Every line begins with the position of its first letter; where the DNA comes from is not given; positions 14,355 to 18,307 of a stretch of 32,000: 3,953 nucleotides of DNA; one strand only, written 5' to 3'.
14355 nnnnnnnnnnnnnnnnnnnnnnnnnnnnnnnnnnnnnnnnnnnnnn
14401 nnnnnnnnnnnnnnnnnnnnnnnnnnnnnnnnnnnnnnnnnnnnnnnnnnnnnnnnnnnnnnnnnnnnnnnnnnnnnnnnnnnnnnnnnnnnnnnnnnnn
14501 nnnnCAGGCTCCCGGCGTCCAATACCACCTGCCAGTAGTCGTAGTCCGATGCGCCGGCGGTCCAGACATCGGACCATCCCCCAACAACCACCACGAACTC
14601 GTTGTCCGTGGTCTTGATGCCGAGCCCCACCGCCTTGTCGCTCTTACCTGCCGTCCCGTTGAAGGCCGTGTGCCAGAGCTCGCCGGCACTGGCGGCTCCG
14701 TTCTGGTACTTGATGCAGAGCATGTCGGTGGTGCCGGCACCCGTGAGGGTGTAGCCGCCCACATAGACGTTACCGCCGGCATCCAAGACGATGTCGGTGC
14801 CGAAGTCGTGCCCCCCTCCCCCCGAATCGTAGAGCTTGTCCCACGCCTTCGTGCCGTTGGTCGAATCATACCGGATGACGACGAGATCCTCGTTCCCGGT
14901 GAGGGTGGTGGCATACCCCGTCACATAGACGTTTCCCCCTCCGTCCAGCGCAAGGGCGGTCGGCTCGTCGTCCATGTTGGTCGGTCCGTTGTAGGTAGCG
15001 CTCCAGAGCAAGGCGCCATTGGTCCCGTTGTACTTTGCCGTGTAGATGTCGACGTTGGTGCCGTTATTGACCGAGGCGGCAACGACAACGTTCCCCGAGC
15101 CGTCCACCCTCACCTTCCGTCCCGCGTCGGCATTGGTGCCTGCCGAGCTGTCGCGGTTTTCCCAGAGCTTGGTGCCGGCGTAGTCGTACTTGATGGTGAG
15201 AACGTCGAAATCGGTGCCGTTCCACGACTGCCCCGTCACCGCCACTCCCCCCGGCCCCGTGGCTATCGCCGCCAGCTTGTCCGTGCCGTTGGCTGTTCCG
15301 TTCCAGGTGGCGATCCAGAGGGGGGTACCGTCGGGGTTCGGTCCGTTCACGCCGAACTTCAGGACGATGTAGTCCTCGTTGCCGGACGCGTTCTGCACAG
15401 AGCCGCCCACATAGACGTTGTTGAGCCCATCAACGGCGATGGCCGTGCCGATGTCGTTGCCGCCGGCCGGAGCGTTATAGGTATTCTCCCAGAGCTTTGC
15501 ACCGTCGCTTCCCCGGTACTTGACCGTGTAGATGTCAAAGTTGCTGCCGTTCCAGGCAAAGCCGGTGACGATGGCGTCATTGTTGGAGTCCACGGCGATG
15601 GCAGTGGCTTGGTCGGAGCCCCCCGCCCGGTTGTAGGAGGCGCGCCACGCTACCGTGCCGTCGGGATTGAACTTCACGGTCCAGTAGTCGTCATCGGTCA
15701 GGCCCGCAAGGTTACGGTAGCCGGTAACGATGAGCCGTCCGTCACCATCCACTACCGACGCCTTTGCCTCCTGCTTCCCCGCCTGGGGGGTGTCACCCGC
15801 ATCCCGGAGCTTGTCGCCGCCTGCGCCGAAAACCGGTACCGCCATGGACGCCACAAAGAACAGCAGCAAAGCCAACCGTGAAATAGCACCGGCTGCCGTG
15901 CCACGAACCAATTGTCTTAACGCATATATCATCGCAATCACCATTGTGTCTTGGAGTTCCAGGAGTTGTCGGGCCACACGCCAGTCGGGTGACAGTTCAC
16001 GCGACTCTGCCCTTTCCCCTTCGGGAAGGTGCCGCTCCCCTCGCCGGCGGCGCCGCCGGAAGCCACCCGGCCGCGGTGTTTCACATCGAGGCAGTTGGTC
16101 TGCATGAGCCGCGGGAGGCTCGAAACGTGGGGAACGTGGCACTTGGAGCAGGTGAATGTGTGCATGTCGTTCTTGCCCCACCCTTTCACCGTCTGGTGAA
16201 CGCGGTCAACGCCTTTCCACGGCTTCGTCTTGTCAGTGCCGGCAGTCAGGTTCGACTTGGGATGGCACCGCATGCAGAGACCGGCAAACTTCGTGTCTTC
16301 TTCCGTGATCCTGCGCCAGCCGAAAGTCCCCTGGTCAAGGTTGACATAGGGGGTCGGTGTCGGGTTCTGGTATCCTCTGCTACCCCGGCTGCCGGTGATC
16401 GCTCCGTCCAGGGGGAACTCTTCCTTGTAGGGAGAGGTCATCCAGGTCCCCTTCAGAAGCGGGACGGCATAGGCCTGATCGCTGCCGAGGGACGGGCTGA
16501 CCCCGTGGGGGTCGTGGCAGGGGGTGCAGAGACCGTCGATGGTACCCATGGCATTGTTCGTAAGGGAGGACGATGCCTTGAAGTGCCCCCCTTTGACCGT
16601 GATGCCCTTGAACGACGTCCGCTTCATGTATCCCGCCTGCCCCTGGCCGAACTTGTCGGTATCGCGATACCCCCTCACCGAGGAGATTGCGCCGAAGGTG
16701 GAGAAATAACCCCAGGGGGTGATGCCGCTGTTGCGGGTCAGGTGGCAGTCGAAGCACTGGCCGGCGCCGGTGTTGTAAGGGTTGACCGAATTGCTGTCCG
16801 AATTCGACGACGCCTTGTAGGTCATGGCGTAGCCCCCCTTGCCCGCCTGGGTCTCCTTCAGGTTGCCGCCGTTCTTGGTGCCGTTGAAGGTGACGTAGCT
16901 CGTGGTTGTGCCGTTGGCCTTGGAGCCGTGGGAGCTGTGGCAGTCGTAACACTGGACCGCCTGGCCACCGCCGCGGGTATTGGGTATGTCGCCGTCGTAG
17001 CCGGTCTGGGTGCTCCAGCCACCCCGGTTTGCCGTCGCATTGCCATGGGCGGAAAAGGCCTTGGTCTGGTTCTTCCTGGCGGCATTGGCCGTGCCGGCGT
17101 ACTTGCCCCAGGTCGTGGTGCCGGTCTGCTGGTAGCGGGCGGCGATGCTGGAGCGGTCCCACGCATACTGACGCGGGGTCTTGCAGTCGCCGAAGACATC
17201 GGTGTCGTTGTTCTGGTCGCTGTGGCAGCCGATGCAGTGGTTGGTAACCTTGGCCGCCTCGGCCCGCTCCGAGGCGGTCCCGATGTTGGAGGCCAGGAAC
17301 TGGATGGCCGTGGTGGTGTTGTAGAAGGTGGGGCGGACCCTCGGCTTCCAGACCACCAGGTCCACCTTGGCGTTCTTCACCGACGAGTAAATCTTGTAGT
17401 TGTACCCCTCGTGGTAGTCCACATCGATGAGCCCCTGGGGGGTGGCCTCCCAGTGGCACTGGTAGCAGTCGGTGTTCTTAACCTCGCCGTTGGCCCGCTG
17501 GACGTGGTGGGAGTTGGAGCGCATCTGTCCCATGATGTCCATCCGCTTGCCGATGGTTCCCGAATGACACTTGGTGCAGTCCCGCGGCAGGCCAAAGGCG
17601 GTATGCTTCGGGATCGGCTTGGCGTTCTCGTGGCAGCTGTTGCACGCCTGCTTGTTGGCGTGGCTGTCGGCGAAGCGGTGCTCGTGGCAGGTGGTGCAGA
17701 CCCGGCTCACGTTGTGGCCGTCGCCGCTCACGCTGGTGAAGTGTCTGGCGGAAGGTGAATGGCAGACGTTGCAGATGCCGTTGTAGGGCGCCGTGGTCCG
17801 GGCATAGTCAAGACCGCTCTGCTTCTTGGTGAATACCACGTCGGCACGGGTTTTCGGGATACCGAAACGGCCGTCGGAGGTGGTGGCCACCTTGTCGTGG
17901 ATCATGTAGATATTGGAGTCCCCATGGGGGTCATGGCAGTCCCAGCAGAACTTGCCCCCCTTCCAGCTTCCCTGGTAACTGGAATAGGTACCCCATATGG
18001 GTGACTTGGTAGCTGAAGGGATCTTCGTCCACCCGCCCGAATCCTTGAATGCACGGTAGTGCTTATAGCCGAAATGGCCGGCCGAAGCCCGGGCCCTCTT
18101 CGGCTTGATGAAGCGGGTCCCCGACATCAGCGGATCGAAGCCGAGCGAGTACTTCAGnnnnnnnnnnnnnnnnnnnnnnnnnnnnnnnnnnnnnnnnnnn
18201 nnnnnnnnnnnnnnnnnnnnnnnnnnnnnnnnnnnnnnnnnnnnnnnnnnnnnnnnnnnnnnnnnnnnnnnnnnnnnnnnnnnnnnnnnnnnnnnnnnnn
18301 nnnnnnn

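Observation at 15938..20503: Cytochrome with 27 CXXCH plus 6 CX4CH motifs and a bipartite architecture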

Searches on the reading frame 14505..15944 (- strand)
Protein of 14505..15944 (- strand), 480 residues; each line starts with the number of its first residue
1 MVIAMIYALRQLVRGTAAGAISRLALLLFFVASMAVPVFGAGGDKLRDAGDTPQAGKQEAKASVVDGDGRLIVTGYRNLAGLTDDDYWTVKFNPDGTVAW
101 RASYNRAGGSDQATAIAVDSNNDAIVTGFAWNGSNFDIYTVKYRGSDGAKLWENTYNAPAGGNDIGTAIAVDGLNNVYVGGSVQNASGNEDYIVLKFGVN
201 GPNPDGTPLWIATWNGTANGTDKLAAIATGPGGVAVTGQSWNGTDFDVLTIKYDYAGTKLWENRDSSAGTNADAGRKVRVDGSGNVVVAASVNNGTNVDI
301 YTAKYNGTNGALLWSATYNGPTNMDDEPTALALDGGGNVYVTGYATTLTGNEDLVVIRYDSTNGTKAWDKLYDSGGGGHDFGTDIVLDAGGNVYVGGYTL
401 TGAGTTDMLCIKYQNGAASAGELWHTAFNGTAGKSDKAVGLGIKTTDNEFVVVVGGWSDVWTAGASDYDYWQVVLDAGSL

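Call 65: find_related_loci(query=A4, collection=metagenome_contigs, flank=6000)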
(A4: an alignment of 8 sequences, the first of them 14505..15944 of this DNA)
Query A4 (480 aa) in metagenome_contigs; peptide patterns used: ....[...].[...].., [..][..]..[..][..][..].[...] (x = any residue, [..] = any of these).
333 stretches matched a pattern; 52 encode a relative of the query (tblastn E <= 1e-3); 51 distinct loci.
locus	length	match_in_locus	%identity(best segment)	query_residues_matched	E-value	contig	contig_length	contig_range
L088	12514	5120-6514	52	14-480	2e-141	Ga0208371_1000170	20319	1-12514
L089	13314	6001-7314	54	39-480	9e-139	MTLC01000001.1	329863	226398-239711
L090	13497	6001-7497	53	33-463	2e-136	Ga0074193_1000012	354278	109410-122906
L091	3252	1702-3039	48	19-480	7e-125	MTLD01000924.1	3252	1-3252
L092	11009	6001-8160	46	9-480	5e-118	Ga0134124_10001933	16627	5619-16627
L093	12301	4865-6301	47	4-480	2e-118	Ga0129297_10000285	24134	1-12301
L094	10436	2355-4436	44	24-480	9e-114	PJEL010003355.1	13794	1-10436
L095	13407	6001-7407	40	5-480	8e-102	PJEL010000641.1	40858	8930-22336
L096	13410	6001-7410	43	8-480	2e-101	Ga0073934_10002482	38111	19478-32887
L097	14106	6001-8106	44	23-480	1e-101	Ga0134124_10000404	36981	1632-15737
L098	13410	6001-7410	43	8-480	2e-101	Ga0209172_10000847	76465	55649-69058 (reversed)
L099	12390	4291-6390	43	23-480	6e-100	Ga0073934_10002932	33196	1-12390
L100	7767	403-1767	42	21-480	4e-93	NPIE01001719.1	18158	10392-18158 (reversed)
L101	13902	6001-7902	43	54-480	1e-82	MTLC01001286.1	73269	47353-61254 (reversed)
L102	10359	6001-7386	37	7-480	8e-79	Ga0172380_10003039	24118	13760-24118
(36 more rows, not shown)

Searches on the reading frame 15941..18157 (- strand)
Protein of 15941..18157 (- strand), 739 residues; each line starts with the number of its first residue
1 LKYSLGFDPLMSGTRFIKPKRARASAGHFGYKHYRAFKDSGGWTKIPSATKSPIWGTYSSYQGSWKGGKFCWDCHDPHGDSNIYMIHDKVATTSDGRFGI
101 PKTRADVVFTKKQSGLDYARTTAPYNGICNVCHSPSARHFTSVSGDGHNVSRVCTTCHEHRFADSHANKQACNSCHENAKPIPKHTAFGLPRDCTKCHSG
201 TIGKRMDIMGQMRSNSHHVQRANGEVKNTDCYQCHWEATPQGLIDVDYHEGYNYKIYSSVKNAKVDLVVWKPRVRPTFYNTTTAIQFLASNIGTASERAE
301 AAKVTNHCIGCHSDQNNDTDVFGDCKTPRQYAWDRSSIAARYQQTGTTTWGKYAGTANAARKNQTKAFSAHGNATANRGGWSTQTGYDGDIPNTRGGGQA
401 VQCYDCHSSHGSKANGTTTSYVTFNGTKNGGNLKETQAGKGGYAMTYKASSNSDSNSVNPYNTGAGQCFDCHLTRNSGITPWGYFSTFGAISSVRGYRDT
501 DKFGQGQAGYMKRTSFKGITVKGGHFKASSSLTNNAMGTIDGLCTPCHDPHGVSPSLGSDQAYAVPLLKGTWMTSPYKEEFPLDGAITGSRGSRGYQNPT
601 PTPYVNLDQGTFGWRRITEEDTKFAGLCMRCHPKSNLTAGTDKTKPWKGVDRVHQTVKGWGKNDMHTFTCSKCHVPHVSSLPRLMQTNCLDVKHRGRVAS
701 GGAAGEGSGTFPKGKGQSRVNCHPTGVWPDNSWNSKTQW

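Call 45: find_related_loci(query=A2, collection=genome_contigs, flank=10000)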
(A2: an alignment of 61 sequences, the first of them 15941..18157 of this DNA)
Query A2 (739 aa) in genome_contigs; peptide patterns used: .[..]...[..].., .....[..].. (x = any residue, [..] = any of these).
375 stretches matched a pattern; 281 encode a relative of the query (tblastn E <= 1e-3); the best 80 are kept; 79 distinct loci.
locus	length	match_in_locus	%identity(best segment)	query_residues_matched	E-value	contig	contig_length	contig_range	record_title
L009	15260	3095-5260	74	1-739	0e+0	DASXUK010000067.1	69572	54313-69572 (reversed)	MAG TPA_asm: Desulfuromonadaceae bacterium isolate SMAG_U4716 k141_95168, whole genome shotgun sequence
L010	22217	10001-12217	89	1-739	0e+0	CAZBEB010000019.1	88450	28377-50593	MAG TPA_asm: uncultured Geobacter sp. isolate binchicken_co269_196 genome assembly, contig: NODE_250_length_88450_cov_68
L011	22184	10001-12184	65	1-739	0e+0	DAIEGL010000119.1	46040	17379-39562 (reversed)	MAG TPA_asm: Geobacter sp. isolate clean984 k141_2307294, whole genome shotgun sequence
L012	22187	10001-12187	64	1-739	0e+0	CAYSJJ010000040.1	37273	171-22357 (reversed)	MAG TPA_asm: uncultured Geobacter sp. isolate binchicken_co158_41 genome assembly, contig: NODE_977_length_37273_cov_6.2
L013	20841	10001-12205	64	1-739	0e+0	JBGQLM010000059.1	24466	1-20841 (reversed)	MAG: Geobacteraceae bacterium isolate OBJ2_061818_050_38 k141_1109402_length_24466_cov_13.9695, whole genome shotgun seq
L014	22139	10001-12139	61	2-739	0e+0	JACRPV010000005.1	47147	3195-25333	MAG: Geobacter sp. isolate NC_groundwater_1996_Pr3_S-0.65um_59_2 SR2-18-Sp65_coassembly_scaffold_93784, whole genome sho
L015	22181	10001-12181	62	2-739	0e+0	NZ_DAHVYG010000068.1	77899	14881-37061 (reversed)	MAG: Geobacter sp. isolate clean785 k141_1588400, whole genome shotgun sequence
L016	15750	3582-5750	60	1-739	0e+0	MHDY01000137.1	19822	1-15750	MAG: Nitrospirae bacterium GWC2_56_14 gwc2_scaffold_2846, whole genome shotgun sequence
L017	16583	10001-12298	59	2-739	0e+0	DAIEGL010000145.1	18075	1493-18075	MAG TPA_asm: Geobacter sp. isolate clean984 k141_892178, whole genome shotgun sequence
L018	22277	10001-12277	59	2-739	0e+0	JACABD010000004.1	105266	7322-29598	MAG: Geobacteraceae bacterium isolate Cfx3-08 MAG08_4, whole genome shotgun sequence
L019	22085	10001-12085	63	1-702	0e+0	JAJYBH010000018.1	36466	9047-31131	MAG: Deltaproteobacteria bacterium isolate BP8.bin69 NODE_1361_length_36466_cov_2.089050, whole genome shotgun sequence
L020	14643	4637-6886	60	1-726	0e+0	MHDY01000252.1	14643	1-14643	MAG: Nitrospirae bacterium GWC2_56_14 gwc2_scaffold_9540, whole genome shotgun sequence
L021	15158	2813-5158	57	2-739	0e+0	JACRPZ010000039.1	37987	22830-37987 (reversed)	MAG: Nitrospirae bacterium isolate NC_groundwater_2000_Pr3_S-0.65um_44_7 SR2-18-Sp65_coassembly_scaffold_226593, whole g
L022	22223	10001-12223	58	1-739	0e+0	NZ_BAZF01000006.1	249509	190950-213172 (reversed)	Geobacter sp. OR-1, whole genome shotgun sequence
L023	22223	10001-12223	60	2-739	0e+0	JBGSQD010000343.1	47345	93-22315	MAG: Geobacterales bacterium isolate JTS-AC321 k141_157730, whole genome shotgun sequence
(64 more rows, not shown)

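Call 52: predict_structure(alignment_id=A2)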
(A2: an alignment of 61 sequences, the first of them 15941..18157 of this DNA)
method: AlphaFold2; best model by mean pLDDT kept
length: 739 residues; sequences in the alignment: 61
mean_pLDDT: 58.6   pTM: 0.60
mean pLDDT of the five models: 58.6, 50.7, 49.3, 47.2, 43.3
residues with pLDDT >= 90: 11; 70-90: 193; 50-70: 272; < 50: 263
segments of 3 or more residues with pLDDT < 50: 1-30, 67-87, 160-165, 178-189, 384-388, 409-433, 463-465, 518-545, 570-611, 615-617, 647-649, 664-667, 672-739
pLDDT, mean of each block of 10 residues (from residue 1): 33 38 44 58 69 60 53 34 45 61 69 68 80 70 71 57 50 51 42 67 56 59 71 86 83 71 84 88 85 79 86 75 52 69 83 53 74 80 51 75 69 42 44 55 64 61 55 75 80 65 57 54 42 40 52 78 63 45 38 35 38 50 56 62 52 61 52 43 33 41 37 35 42 35
secondary structure, 60 per line:
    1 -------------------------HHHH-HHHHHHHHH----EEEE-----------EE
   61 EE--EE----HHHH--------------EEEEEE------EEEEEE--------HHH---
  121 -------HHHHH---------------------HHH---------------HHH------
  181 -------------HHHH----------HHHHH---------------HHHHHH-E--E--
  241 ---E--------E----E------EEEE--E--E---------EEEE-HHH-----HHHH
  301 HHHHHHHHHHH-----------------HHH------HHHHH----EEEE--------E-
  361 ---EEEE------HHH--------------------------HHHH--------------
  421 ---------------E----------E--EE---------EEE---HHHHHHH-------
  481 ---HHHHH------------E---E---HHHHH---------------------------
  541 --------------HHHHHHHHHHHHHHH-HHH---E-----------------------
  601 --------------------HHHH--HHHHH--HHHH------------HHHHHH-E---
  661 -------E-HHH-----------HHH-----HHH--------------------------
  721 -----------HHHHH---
elements in order (helices of 4 or more, strands of 3 or more residues): H26-29 H31-39 E44-47 E59-62 H71-74 E89-94 E101-106 H128-132 H194-197 H208-212 H228-233 E265-268 E284-287 H297-311 H338-342 E347-350 E364-367 H403-406 E461-463 H467-473 H484-488 H509-513 H555-569 H621-624 H627-631 H634-637 H650-655 H732-736

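Call 56: fold_search(model_id=the predicted structure, library=pdb)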
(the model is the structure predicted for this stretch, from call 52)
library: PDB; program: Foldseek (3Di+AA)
matches with E <= 10: 2; with E <= 0.001: 0
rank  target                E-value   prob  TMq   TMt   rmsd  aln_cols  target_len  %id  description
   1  9ijj_d                7.8e+00  0.01  0.03  0.04   7.0        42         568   24  In situ structure of the central apparatus in mouse sperm axoneme. (released 2025-06-04)
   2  4h3t                  8.2e+00  0.01  0.06  0.07  11.9       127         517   14  Crystal structure of CRISPR-associated protein Cse1 from Acidimicrobium ferrooxidans (released 2012-09-26)

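Call 89: search_protein_representatives(protein=window:15941-18157:-)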
Query: 739 residues. Proteins with E-value up to 0.001 (for the whole library): 614; up to 1e-10: 403; up to 1e-30: 222. The best 150 are listed.
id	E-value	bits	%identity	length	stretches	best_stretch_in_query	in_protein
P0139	6.0e-285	963.9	53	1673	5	2-739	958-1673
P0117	1.7e-269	912.8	57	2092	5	2-710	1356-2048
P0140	1.9e-264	896.1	60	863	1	57-739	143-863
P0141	2.3e-260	882.6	57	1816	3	3-739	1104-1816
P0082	8.2e-257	870.9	62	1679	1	2-704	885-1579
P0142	1.9e-252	856.4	50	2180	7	57-739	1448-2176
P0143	9.0e-248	841.0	58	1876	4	2-704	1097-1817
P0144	5.7e-245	831.7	62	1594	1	2-739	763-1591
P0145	3.0e-234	796.2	56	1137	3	57-647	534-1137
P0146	3.1e-233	792.9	57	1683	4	63-709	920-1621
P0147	2.9e-225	766.6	47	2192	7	50-538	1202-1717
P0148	2.5e-216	737.0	54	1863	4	47-715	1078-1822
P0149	2.1e-211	720.7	62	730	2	103-586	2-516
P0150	1.3e-205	701.6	56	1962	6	321-717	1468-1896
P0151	1.8e-202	691.1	52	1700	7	56-359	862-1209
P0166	3.5e-153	528.2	51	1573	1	116-709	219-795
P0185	1.4e-142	493.1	49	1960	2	174-701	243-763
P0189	1.3e-140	486.6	48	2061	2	192-720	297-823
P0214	1.6e-130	453.2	46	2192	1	128-709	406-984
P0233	4.0e-121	422.1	52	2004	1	192-717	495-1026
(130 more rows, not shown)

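Call 91: search_protein_families(library=pfam, proteins=[P0166, P0185, P0189, P0214, P0233], max_evalue=0.0001)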
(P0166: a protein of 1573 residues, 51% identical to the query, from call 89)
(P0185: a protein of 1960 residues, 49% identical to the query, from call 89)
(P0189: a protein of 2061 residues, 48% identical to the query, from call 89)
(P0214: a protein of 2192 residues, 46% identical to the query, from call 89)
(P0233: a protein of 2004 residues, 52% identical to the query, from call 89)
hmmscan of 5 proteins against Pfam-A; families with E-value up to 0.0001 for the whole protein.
P0166 (1573 aa): 3 families
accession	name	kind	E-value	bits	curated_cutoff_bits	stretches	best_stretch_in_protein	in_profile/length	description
PF14537.11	Cytochrom_c3_2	-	1.5e-11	45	25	1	42-112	4-72/79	Cytochrome c3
PF09699.15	Paired_CXXCH_1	-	4.3e-09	36.3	20.6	0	97-117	6-26/41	Doubled CXXCH motif (Paired_CXXCH_1)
PF14522.11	Cytochrome_C7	-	8.1e-08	32.4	24.8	0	65-110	13-54/67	Cytochrome c7 and related cytochrome c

P0185 (1960 aa): 7 families
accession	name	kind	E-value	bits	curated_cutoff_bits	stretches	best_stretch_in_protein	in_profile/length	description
PF25390.1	WD40_RLD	-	6.6e-79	266.3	150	1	1483-1808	34-358/363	RCC1-like domain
PF00415.24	RCC1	-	6.8e-64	212.7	21.7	6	1607-1654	1-50/50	Regulator of chromosome condensation (RCC1) repeat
PF13540.12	RCC1_2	-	1.3e-52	174.8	22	5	1591-1620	1-30/30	Regulator of chromosome condensation (RCC1) repeat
PF25384.1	Alsin_RLD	-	2e-14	54.2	100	0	1589-1625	275-311/405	Alsin RCC1-like domain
PF00041.27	fn3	-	1.2e-10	41.8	25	1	1149-1223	4-81/84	Fibronectin type III domain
PF09699.15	Paired_CXXCH_1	-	6.4e-09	35.8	20.6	0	593-604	7-18/41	Doubled CXXCH motif (Paired_CXXCH_1)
PF14537.11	Cytochrom_c3_2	-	1e-07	32.8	25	0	132-187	10-70/79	Cytochrome c3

P0189 (2061 aa): 5 families
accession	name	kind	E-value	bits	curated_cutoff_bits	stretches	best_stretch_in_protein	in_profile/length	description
PF13385.13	Laminin_G_3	-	1.4e-13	51.7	27.6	1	1883-2050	1-150/151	Concanavalin A-like lectin/glucanases superfamily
PF25788.1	Ig_Rha78A_N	-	1.8e-12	47.9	27.4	2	1771-1834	36-99/105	Rha78A-like, N-terminal immunoglobulin domain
PF14522.11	Cytochrome_C7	-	3.5e-08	33.6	24.8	0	145-203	7-66/67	Cytochrome c7 and related cytochrome c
PF16656.11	Pur_ac_phosph_N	-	2.1e-05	25.4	30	0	893-949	16-83/93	Purple acid Phosphatase, N-terminal domain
PF14537.11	Cytochrom_c3_2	-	5.2e-05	24.1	25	0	148-203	24-78/79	Cytochrome c3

P0214 (2192 aa): 7 families
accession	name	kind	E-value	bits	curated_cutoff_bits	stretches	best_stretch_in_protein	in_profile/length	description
PF25390.1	WD40_RLD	-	1.8e-182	607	150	3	1398-1707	36-363/363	RCC1-like domain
PF00415.24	RCC1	-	3.4e-155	505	21.7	12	1461-1508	1-50/50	Regulator of chromosome condensation (RCC1) repeat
PF13540.12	RCC1_2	-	3.1e-128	415.3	22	14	1596-1625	1-30/30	Regulator of chromosome condensation (RCC1) repeat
PF25384.1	Alsin_RLD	-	1.7e-26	93.9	100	0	1767-1831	244-310/405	Alsin RCC1-like domain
PF14522.11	Cytochrome_C7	-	4.8e-10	39.6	24.8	0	147-190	12-57/67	Cytochrome c7 and related cytochrome c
PF14537.11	Cytochrom_c3_2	-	8.9e-08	32.9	25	0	897-959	25-72/79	Cytochrome c3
PF09698.15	GSu_C4xC__C2xCH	-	1e-07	33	21.7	2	233-267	2-36/36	Geobacter CxxxxCH...CXXCH motif (GSu_C4xC__C2xCH)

P0233 (2004 aa): 4 families
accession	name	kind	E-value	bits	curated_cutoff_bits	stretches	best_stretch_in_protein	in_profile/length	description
PF14537.11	Cytochrom_c3_2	-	7.1e-11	42.9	25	0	128-189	10-65/79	Cytochrome c3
PF09698.15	GSu_C4xC__C2xCH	-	9.2e-08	33.1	21.7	2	353-390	2-36/36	Geobacter CxxxxCH...CXXCH motif (GSu_C4xC__C2xCH)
PF14522.11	Cytochrome_C7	-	9.9e-08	32.1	24.8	0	382-438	12-67/67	Cytochrome c7 and related cytochrome c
PF09699.15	Paired_CXXCH_1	-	6.7e-05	22.9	20.6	0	688-706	5-24/41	Doubled CXXCH motif (Paired_CXXCH_1)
